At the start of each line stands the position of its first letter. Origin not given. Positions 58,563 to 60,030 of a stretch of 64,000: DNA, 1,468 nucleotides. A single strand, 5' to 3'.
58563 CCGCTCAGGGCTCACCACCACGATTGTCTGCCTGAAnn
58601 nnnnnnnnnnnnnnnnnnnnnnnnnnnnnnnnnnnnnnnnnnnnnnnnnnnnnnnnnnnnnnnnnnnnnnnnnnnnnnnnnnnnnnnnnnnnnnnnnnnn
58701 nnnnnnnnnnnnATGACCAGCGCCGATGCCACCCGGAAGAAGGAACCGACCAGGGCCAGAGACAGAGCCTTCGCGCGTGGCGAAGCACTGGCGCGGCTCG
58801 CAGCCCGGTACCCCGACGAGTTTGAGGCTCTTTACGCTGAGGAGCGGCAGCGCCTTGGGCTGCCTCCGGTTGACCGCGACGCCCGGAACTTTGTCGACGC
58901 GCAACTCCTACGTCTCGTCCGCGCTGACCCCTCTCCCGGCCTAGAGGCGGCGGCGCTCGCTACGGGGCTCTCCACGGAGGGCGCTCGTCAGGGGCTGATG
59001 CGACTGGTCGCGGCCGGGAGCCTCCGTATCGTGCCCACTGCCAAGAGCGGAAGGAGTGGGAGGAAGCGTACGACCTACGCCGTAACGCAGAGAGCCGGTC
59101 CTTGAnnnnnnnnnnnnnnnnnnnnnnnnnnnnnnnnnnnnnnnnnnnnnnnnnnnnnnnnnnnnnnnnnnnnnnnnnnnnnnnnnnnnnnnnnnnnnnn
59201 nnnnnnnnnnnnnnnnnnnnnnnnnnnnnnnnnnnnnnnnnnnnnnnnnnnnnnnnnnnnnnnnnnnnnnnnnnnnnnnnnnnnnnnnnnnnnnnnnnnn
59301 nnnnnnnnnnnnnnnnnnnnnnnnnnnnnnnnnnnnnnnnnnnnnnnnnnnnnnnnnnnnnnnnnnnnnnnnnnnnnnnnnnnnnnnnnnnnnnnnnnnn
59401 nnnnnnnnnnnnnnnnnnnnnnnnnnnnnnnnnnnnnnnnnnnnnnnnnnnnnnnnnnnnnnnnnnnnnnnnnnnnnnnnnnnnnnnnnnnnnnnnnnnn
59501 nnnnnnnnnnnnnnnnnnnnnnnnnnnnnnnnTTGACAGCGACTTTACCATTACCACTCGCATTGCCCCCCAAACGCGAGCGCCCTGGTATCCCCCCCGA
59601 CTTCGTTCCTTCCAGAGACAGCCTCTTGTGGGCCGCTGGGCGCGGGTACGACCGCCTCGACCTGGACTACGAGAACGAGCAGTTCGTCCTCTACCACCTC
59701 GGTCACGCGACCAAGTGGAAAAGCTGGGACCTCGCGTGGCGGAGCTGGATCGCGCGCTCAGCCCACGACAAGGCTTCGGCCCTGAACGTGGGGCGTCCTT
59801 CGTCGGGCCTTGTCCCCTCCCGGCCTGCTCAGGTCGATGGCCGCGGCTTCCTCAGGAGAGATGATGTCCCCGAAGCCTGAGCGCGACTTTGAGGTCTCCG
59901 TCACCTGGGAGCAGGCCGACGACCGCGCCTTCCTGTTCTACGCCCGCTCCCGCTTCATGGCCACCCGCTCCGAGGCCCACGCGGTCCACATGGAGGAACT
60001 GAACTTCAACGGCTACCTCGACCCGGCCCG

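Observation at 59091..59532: Both copies sit immediately 3' of a gene, co-oriented with it, and open with a stop-codon-proximal GC stem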

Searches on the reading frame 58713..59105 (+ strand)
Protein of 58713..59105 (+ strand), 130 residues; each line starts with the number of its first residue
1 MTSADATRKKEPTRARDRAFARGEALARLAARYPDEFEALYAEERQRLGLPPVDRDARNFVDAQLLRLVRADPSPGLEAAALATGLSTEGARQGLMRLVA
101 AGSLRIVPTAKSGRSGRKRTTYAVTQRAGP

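Call 48: find_homologous_proteins(query=window:58713-59105:+, max_evalue=0.001)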
Query window:58713-59105:+ (130 aa): 2 proteins with E <= 0.001 among 290 candidates.
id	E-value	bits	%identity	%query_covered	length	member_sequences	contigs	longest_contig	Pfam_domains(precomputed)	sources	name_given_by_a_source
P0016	3.6e-73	261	100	100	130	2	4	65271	-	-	-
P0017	1.0e-54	202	84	88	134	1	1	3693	-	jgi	jgi:hypothetical protein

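Call 49: find_encoding_contigs(protein=P0017, flank=10000, max_places=5)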
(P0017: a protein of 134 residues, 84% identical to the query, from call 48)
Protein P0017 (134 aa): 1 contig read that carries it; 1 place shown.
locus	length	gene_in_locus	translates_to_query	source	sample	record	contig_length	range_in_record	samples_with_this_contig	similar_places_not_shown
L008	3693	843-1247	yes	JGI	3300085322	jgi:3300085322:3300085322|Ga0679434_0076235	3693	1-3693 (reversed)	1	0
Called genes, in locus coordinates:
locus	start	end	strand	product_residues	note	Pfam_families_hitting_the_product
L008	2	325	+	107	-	?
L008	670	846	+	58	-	-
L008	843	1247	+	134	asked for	-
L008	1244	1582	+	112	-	PF02467:Whib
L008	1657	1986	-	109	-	-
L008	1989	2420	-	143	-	-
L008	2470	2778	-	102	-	-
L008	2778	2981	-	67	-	-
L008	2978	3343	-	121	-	-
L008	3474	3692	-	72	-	?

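Call 50: find_encoding_contigs(protein=P0016, flank=10000, max_places=10)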
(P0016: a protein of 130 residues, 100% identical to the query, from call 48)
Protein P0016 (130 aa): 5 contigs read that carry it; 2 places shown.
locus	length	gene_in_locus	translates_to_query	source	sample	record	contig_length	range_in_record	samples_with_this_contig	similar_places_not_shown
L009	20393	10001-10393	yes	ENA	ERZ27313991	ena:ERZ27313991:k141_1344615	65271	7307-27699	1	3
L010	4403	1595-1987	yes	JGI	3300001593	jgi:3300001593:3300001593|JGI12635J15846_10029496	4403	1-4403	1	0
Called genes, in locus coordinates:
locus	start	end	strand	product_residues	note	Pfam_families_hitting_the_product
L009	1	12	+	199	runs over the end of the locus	-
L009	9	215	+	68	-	-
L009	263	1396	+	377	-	-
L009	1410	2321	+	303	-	-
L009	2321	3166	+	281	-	-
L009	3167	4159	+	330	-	-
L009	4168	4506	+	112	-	-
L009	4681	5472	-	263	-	PF00589:Phage_integrase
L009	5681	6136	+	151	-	-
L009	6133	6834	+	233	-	-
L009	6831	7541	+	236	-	-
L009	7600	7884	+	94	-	-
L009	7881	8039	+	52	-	-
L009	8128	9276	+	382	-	PF20530:DUF6745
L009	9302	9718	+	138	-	-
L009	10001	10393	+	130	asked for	-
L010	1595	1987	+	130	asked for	-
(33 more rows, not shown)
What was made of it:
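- Closest known: RNA-based prophage replication origins of cluster A mycobacteriophages. Different: Here an integrase is present (call 50).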

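Call 72: search_protein_families(library=phrogs, proteins=[window:58713-59105:+], max_evalue=0.001)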
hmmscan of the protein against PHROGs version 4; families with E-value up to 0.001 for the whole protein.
window:58713-59105:+ (130 aa): 0 families

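Call 116: predict_structure(alignment_id=A9)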
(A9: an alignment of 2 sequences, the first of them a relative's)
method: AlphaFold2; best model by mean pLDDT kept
length: 130 residues; sequences in the alignment: 2
mean_pLDDT: 50.0   pTM: 0.31
mean pLDDT of the five models: 50.0, 49.5, 49.0, 44.1, 43.0
residues with pLDDT >= 90: 0; 70-90: 0; 50-70: 66; < 50: 64
segments of 3 or more residues with pLDDT < 50: 1-17, 22-27, 47-51, 66-70, 72-74, 111-114, 116-122, 127-130
pLDDT, mean of each block of 10 residues (from residue 1): 40 46 49 56 51 52 49 50 52 57 51 49 47
secondary structure, 60 per line:
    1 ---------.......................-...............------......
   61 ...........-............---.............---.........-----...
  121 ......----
elements in order: H10-32 H34-48 H55-71 H73-84 H88-100 E104-112 E118-126
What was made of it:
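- Checked: The AlphaFold model has pLDDT 50, and only its helix-helix-strand-strand order at the C-terminus fits a winged helix (call 116).
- Tried and rejected: AlphaFold model of the 130-aa protein: confidence too low for a fold search (call 116).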

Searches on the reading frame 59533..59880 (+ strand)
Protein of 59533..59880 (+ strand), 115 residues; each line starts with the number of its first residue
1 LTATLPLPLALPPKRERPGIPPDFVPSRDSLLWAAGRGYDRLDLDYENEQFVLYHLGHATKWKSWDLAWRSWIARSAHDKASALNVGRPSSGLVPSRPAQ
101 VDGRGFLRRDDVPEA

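Call 23: search_protein_families(library=pfam, proteins=[window:59533-59880:+], max_evalue=0.01)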
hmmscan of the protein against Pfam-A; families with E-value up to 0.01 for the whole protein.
window:59533-59880:+ (115 aa): 0 families

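Call 72: search_protein_families(library=phrogs, proteins=[window:59533-59880:+], max_evalue=0.001)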
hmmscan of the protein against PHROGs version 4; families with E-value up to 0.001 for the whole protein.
window:59533-59880:+ (115 aa): 0 families

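Call 90: search_protein_families(library=phrogs, proteins=[window:59533-59880:+], max_evalue=1)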
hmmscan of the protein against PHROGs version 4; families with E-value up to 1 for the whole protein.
window:59533-59880:+ (115 aa): 0 families

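Call 91: search_protein_families(library=pfam, proteins=[window:59533-59880:+], max_evalue=1)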
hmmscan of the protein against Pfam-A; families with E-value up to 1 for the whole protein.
window:59533-59880:+ (115 aa): 1 family
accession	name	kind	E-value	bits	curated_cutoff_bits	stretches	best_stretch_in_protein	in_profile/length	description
PF17948.6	DnaT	-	0.049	13.8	25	1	20-83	3-67/69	DnaT DNA-binding domain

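Call 92: search_dna_similar(query=window:59533-59880:+, collection=phages, mode=protein, max_evalue=0.001, max_rows=25)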
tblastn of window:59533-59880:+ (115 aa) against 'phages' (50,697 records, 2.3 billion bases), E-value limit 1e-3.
Records with a match: 1; places in all: 1; records where one place covers at least 80% of the query: 0.
Best place of each record, by identity: <60% 1.
By first word of the organism name: Caudovirus 1.
By host as written in the record: Homo sapiens 1.
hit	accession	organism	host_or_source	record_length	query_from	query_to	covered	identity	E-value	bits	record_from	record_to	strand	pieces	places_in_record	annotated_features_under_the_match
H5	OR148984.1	Caudovirus D_HF2_7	Homo sapiens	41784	20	106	76%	32.7%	5e-5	46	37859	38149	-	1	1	hypothetical protein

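Call 115: search_solved_structures(query=A10, max_evalue=10)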
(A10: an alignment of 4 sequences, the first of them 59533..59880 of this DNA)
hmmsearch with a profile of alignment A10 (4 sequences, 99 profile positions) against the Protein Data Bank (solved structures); distinct sequences matched with E-value up to 10: 1.
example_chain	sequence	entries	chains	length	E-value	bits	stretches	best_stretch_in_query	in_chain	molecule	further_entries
9ept_A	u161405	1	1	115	0.45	13.8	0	36-52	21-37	Protein PLASTID REDOX INSENSITIVE 2, chloroplastic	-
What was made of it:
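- The DnaT assignment itself is weak: Pfam E 0.049, and no PDB hit (calls 91, 115).
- Tried and rejected: Profile search of the initiator C-domain against the PDB: no DnaT hit (call 115).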
